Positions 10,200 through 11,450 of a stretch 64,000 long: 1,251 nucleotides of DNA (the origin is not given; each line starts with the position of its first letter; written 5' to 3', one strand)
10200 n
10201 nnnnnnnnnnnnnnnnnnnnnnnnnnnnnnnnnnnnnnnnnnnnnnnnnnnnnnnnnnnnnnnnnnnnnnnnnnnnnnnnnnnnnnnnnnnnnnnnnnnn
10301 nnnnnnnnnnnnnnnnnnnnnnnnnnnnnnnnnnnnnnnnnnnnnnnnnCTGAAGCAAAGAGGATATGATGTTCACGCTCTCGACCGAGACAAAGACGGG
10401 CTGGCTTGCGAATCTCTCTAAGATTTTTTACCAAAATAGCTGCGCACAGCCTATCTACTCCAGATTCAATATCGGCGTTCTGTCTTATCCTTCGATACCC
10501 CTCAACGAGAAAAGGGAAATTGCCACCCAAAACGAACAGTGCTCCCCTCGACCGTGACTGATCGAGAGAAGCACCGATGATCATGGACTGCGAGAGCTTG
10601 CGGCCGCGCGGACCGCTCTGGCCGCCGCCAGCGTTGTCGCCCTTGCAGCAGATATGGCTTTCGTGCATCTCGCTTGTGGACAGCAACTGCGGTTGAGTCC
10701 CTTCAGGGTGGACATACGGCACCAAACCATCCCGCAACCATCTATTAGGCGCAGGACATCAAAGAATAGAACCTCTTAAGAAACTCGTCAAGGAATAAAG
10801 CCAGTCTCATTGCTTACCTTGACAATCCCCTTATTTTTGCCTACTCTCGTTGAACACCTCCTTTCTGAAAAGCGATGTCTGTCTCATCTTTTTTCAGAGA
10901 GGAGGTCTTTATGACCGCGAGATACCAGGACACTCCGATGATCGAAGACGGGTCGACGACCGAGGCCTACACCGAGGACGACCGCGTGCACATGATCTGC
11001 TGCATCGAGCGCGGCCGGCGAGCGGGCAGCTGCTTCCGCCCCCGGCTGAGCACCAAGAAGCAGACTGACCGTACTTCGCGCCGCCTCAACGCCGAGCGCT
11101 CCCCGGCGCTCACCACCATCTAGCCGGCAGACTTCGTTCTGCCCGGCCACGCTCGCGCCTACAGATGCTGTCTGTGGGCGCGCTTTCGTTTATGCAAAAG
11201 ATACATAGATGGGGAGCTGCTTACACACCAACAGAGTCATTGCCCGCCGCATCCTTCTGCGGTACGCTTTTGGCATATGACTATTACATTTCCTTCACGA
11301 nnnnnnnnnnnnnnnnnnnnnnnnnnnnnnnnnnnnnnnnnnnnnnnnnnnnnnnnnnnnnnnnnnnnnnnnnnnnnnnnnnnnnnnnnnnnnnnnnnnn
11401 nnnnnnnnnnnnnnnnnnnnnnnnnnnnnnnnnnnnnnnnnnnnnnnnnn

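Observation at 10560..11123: Divergent pair of small H-x-I-C-C peptides, one intact with an SD-occluding leader and one apparently decayed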

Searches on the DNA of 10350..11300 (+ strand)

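Call 16: search_rna_families(source=window, start=10350, end=11300, threshold=evalue, max_evalue=10, show_alignments=3)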
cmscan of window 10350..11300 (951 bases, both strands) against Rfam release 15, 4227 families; matches with E-value up to 10: 7.
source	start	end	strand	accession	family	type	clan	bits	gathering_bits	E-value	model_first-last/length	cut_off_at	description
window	10860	10902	+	RF02262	MAT2A_C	Cis-reg;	-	25.3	47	0.012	1-52/52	no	MAT2A 3'UTR stem loop C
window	10853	10911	+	RF03973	mir-5615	Gene; miRNA;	-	20.9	82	0.27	1-61/61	no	mir-5615 microRNA precursor family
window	11008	11082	-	RF00998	mir-562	Gene; miRNA;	-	18.7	100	0.71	1-89/89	no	mir-562 microRNA precursor family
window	10857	10907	+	RF03217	mir-3167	Gene; miRNA;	-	17.5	86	4.8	1-59/59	no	mir-3167 microRNA precursor family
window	10859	10903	-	RF04128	MIR8562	Gene; miRNA;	-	14.5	211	6.7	1-242/242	no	MIR8562 microRNA precursor family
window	11115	11185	-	RF02483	GlsR20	Gene; snRNA; snoRNA; HACA-box;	-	13.9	100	6.5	1-107/107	no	Small nucleolar RNA GlsR20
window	10777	10898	-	RF02504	Atu_L1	Gene; sRNA;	-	12.8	60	3.4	1-174/174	no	Rhizobiales sRNA Atu_L1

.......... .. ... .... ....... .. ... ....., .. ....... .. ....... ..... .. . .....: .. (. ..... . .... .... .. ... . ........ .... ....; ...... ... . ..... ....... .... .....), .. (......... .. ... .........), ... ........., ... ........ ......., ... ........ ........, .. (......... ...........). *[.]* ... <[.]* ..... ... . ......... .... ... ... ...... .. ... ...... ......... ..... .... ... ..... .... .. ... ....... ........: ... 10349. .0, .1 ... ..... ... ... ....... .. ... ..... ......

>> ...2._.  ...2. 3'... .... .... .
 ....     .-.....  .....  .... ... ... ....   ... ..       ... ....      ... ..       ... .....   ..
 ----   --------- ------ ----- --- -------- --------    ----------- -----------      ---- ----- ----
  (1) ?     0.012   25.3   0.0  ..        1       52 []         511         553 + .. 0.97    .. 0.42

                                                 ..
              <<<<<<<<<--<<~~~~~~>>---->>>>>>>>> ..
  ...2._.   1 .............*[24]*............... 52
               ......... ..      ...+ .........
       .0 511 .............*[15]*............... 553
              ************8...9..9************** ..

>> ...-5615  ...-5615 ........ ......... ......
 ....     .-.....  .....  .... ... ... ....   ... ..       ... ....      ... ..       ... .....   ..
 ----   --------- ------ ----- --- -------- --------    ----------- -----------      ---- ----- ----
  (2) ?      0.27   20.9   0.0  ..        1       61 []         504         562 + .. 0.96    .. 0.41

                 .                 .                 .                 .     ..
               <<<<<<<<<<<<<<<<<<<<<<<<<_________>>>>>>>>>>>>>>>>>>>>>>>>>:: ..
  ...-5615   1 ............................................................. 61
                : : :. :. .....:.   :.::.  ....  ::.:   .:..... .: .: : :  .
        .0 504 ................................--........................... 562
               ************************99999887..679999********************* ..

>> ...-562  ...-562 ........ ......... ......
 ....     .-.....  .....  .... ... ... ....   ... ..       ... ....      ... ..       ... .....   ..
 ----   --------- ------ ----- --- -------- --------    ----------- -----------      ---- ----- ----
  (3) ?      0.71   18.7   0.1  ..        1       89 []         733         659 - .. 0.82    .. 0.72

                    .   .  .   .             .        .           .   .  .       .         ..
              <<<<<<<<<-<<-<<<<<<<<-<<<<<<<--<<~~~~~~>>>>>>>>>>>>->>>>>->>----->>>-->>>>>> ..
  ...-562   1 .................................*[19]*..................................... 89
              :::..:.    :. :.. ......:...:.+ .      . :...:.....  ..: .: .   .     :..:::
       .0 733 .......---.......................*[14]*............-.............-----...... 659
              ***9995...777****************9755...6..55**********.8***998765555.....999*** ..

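Call 74: search_dna_similar(query=window:10422-11210:+, collection=plasmids, mode=distant, max_evalue=0.01, max_rows=10)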
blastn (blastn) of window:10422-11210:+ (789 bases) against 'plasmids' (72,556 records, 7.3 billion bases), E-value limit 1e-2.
No match.

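Call 75: search_dna_similar(query=window:10422-11210:+, collection=phages, mode=distant, max_evalue=0.01, max_rows=10)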
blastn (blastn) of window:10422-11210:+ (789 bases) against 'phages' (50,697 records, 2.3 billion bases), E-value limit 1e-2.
No match.
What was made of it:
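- Tried and rejected: blastn of 10422-11210 against plasmids and phages gave nothing (calls 74, 75).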

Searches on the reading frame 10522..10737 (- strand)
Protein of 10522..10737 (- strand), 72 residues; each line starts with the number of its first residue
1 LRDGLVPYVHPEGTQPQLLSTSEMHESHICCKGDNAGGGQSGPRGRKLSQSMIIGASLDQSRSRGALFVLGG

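Call 49: search_protein_families(library=phrogs, proteins=[window:10522-10737:-], max_evalue=1)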
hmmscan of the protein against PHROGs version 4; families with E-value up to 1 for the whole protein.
seq(72 aa): 1 family
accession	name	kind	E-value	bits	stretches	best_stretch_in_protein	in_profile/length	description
phrog_16251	-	unknown function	0.23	12.7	1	24-57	18-51/110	-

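Call 50: search_protein_families(library=ncbifam, proteins=[window:10522-10737:-], max_evalue=1)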
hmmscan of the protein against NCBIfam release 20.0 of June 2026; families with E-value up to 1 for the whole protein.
seq(72 aa): 0 families

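Call 60: find_related_loci(query=window:10522-10725:-, collection=metagenome_contigs, flank=3000)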
Query seq(68 aa) (68 aa) in metagenome_contigs; peptide patterns used: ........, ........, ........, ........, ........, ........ (x = any residue, [..] = any of these).
600 stretches matched a pattern, but none encodes a relative of the query by tblastn (E <= 1e-3).

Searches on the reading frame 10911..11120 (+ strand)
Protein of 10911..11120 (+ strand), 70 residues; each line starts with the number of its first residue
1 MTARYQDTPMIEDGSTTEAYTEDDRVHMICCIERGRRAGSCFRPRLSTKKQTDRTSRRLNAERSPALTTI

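Call 18: find_homologous_proteins(query=window:10911-11120:+, max_evalue=10)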
Query seq(70 aa) (70 aa): 1 proteins with E <= 10 among 1 candidates.
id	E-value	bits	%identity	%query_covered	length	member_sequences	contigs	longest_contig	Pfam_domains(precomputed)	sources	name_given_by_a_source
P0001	1.6e-39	150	100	100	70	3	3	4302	-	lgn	-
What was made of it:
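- Tried and rejected: The word-index search (call 18) found only p70 itself.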

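Call 19: find_encoding_contigs(protein=P0001, flank=10000, max_places=10)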
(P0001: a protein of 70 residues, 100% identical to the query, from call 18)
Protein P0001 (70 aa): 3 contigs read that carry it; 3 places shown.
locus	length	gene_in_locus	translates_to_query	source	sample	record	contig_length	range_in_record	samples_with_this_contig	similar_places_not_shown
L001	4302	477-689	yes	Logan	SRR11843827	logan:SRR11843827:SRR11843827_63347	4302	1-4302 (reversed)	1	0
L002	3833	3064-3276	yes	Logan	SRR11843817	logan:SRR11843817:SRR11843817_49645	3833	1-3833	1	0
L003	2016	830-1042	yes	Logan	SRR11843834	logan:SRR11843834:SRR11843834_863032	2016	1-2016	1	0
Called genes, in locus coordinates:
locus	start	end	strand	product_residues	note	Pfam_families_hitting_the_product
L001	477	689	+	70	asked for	-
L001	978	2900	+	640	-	-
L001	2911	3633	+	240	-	PF01551:Peptidase_M23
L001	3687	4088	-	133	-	-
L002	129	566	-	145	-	PF14300:DMP19 (weak)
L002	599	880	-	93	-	-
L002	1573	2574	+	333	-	PF00565:SNase, PF05901:Excalibur (weak)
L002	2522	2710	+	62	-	-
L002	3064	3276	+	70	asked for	-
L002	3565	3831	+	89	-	?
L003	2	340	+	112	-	?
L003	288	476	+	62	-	-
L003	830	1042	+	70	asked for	-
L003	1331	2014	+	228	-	?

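Call 26: search_protein_families(library=pfam, proteins=[window:10911-11120:+], max_evalue=0.01)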
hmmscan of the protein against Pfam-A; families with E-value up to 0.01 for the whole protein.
window:10911-11120:+ (70 aa): 0 families

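Call 39: search_protein_representatives(protein=window:10911-11120:+)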
Query: 70 residues. Proteins with E-value up to 0.001 (for the whole library): 3; up to 1e-10: 2; up to 1e-30: 1. The best 3 are listed.
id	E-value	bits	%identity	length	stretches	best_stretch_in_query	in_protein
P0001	5.1e-40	149.5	100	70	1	1-70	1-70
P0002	5.9e-13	64.3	-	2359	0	-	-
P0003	2.5e-04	37.1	38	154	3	15-48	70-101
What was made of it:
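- The ORF is an orphan (calls 18, 39).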

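Call 49: search_protein_families(library=phrogs, proteins=[window:10911-11120:+], max_evalue=1)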
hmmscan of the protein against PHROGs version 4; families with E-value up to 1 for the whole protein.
window:10911-11120:+ (70 aa): 0 families

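Call 50: search_protein_families(library=ncbifam, proteins=[window:10911-11120:+], max_evalue=1)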
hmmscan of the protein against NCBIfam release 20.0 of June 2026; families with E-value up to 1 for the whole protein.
window:10911-11120:+ (70 aa): 0 families

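Call 58: find_related_loci(query=window:10911-11120:+, collection=metagenome_contigs, flank=5000)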
Query window:10911-11120:+ (70 aa) in metagenome_contigs; peptide patterns used: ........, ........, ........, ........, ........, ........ (x = any residue, [..] = any of these).
600 stretches matched a pattern, but none encodes a relative of the query by tblastn (E <= 1e-3).

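Call 59: find_related_loci(query=window:10911-11120:+, collection=viral_contigs, flank=5000)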
Query window:10911-11120:+ (70 aa) in viral_contigs; peptide patterns used: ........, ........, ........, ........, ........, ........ (x = any residue, [..] = any of these).
22 stretches matched a pattern, but none encodes a relative of the query by tblastn (E <= 1e-3).

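Call 69: find_encoding_contigs(protein=P0127, flank=5000, max_places=5)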
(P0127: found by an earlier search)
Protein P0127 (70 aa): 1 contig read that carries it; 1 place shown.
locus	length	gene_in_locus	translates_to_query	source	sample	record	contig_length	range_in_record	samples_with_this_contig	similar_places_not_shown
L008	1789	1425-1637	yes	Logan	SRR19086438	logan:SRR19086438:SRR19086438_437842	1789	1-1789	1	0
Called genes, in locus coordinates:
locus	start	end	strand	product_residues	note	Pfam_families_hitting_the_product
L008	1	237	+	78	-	?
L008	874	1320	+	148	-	PF00293:NUDIX, PF14815:NUDIX_4 (weak)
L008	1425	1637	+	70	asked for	-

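Call 70: find_encoding_contigs(protein=P0128, flank=5000, max_places=5)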
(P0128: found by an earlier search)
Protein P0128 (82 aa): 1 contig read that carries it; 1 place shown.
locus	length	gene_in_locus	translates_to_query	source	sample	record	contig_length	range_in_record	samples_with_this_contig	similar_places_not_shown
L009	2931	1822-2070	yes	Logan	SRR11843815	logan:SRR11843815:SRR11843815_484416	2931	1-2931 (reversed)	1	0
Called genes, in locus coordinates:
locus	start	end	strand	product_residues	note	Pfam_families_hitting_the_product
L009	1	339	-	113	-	?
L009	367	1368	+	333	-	PF00565:SNase, PF05901:Excalibur (weak)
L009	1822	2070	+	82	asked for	-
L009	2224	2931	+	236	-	?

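Call 86: predict_structure(protein=window:10911-11120:+)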
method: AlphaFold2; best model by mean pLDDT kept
length: 70 residues; sequences in the alignment: 1
mean_pLDDT: 59.5   pTM: 0.32
mean pLDDT of the five models: 59.5, 57.0, 53.8, 51.8, 45.5
residues with pLDDT >= 90: 0; 70-90: 19; 50-70: 31; < 50: 20
segments of 3 or more residues with pLDDT < 50: 1-3, 46-50, 60-66
pLDDT, mean of each block of 10 residues (from residue 1): 50 55 78 80 52 53 48
secondary structure, 60 per line:
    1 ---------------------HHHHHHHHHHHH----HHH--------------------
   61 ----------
elements in order: H22-33
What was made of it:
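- The AF2 model is mostly disordered (call 86).
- Tried and rejected: AF2 on p70 gave pLDDT 59.5, with one short helix at residues 22-33 (call 86).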
